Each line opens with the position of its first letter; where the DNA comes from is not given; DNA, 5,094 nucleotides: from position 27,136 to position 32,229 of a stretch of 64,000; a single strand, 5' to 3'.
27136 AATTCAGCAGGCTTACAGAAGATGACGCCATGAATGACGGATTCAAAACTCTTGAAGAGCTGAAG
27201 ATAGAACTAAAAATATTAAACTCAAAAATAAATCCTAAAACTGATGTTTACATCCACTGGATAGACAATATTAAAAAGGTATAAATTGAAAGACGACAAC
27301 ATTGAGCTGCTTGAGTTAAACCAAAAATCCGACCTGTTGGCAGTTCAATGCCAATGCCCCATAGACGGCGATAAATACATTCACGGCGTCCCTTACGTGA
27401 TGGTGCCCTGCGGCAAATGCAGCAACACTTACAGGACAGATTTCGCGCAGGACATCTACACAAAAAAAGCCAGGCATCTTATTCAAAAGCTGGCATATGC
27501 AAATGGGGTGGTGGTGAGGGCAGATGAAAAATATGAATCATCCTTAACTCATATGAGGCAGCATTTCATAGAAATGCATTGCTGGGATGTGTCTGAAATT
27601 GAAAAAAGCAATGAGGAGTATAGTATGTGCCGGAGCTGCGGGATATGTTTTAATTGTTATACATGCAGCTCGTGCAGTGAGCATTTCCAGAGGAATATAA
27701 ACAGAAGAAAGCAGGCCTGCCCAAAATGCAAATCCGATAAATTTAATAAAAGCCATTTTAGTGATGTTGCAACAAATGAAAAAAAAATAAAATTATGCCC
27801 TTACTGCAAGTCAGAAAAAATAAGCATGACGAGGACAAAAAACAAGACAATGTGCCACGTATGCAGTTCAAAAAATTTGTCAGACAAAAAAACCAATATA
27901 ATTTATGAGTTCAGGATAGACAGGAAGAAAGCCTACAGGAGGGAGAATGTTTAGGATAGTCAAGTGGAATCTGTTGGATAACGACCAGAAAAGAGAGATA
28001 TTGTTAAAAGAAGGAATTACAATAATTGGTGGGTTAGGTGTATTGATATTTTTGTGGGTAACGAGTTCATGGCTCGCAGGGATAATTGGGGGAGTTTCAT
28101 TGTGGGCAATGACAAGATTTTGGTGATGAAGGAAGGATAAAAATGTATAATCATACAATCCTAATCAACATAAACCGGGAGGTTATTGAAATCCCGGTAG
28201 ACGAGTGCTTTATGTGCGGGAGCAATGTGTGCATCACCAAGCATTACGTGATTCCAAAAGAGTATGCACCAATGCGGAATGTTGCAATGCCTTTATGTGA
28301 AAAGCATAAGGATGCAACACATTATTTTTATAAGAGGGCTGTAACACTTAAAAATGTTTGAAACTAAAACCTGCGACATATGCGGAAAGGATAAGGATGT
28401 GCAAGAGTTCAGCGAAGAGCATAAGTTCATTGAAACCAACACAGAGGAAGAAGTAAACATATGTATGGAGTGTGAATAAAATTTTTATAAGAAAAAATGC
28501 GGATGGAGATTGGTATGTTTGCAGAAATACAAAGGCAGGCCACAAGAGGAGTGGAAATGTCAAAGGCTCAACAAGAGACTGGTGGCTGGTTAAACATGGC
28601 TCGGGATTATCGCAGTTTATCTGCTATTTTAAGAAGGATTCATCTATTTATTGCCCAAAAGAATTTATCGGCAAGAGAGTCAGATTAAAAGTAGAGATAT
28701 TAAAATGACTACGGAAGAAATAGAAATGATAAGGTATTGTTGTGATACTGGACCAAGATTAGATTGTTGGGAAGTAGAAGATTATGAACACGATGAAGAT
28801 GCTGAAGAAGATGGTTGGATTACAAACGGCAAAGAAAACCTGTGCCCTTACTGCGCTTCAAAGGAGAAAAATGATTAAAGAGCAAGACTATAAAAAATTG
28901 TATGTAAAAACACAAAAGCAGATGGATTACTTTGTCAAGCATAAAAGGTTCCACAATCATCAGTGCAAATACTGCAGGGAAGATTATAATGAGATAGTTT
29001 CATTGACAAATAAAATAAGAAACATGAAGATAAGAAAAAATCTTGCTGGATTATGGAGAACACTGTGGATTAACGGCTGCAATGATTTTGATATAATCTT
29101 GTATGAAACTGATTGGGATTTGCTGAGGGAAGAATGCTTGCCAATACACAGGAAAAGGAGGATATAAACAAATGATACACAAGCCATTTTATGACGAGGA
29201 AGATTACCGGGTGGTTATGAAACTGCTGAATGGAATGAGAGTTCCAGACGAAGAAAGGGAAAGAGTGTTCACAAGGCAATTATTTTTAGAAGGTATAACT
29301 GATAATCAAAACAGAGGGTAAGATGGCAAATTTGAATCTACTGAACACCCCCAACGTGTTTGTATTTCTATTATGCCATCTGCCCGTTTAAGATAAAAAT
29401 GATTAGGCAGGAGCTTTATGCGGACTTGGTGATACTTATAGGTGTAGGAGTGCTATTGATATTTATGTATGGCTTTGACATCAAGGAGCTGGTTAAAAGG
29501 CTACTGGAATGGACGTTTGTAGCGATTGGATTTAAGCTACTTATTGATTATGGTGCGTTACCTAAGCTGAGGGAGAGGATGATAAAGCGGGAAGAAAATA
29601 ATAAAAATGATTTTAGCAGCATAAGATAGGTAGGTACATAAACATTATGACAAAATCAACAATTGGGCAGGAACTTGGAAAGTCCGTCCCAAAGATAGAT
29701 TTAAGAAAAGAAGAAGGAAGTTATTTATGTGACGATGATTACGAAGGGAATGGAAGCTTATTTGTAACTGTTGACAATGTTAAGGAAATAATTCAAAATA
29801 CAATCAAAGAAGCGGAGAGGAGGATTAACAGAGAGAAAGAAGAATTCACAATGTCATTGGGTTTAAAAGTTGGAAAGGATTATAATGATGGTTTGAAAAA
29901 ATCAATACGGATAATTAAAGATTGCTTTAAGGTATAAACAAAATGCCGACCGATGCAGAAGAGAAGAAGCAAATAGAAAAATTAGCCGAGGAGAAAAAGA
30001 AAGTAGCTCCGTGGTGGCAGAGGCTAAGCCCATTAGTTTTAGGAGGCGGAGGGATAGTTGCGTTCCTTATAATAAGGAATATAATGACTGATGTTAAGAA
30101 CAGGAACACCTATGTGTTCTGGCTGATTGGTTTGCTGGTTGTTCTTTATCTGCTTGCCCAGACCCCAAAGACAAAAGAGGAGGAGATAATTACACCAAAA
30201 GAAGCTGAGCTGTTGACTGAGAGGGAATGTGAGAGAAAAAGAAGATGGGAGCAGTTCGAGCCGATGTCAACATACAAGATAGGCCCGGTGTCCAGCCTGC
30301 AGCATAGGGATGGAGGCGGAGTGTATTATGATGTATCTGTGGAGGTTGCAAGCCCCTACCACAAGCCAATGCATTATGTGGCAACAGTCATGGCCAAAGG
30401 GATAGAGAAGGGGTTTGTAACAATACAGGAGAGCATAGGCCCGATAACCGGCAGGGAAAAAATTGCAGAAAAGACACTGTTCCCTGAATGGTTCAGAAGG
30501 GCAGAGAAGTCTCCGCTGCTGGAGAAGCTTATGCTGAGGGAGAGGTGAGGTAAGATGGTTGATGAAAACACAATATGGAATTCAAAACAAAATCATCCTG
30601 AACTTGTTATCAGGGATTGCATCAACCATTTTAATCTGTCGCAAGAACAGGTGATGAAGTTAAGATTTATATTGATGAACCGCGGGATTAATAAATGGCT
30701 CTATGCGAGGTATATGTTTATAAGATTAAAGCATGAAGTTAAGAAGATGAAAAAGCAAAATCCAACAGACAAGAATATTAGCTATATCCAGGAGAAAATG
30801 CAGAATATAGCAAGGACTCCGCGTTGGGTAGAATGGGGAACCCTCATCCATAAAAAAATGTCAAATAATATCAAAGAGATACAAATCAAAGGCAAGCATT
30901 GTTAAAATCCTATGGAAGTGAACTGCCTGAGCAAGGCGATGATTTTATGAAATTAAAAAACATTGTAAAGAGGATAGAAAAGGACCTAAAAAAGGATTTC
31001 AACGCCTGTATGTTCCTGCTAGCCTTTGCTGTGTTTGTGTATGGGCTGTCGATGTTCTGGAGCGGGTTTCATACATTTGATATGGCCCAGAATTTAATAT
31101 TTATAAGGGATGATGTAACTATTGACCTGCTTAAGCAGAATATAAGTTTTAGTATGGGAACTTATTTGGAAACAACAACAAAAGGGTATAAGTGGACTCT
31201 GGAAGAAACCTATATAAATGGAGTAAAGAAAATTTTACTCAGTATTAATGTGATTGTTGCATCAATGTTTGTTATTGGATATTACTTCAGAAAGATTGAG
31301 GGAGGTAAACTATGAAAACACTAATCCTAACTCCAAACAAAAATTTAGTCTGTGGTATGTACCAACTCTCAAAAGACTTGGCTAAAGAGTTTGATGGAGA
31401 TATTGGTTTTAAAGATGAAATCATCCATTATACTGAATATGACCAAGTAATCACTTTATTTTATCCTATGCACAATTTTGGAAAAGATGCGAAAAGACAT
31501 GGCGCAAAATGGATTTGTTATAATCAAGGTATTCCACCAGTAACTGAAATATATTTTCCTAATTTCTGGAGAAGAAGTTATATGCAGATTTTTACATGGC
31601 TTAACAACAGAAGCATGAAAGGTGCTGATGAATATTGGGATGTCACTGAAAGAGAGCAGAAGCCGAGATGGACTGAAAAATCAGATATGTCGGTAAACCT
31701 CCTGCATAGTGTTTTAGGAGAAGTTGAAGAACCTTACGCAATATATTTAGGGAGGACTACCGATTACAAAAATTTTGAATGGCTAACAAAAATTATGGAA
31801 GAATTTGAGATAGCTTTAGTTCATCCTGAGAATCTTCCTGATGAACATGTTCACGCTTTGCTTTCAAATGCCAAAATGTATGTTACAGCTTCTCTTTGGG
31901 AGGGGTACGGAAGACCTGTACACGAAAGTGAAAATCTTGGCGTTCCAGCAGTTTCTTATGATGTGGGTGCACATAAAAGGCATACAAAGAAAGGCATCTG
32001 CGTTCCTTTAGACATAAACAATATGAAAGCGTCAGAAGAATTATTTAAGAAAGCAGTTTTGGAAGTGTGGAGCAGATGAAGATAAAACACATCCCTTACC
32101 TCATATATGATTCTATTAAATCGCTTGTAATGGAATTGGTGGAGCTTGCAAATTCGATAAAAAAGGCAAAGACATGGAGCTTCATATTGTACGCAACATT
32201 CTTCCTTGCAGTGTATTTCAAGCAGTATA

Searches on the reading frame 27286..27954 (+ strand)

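Call 62: search_protein_families(library=pfam, proteins=[window:27286-27954:+], max_evalue=0.05)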
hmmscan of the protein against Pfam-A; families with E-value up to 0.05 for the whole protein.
window:27286-27954:+ (222 aa): 2 families
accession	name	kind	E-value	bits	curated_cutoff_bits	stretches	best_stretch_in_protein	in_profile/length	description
PF23451.1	Zn_ribbon_PaaD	-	0.043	13.9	27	1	163-191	10-37/53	PaaD zinc beta ribbon domain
PF03088.22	Str_synth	-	0.045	14.3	25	0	56-83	43-70/89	Strictosidine synthase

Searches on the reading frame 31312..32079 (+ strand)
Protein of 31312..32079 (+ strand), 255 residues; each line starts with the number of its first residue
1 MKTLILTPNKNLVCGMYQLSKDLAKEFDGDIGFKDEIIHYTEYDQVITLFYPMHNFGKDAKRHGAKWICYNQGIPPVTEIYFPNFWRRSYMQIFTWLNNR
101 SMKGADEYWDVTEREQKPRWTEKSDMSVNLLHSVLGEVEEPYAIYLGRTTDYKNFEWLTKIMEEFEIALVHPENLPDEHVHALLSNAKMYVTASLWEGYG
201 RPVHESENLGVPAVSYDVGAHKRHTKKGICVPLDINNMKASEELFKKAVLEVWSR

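Call 16: search_protein_families(library=phrogs, proteins=[window:31312-32079:+], max_evalue=0.01)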
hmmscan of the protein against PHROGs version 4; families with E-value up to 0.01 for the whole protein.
window:31312-32079:+ (255 aa): 2 families
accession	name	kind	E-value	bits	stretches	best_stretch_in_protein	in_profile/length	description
phrog_4356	-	moron, auxiliary metabolic gene and host takeover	1.5e-09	38.5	1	146-242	141-248/307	glycosyltransferase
phrog_2170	-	moron, auxiliary metabolic gene and host takeover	4.1e-06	27.1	1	171-222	239-290/374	glycosyltransferase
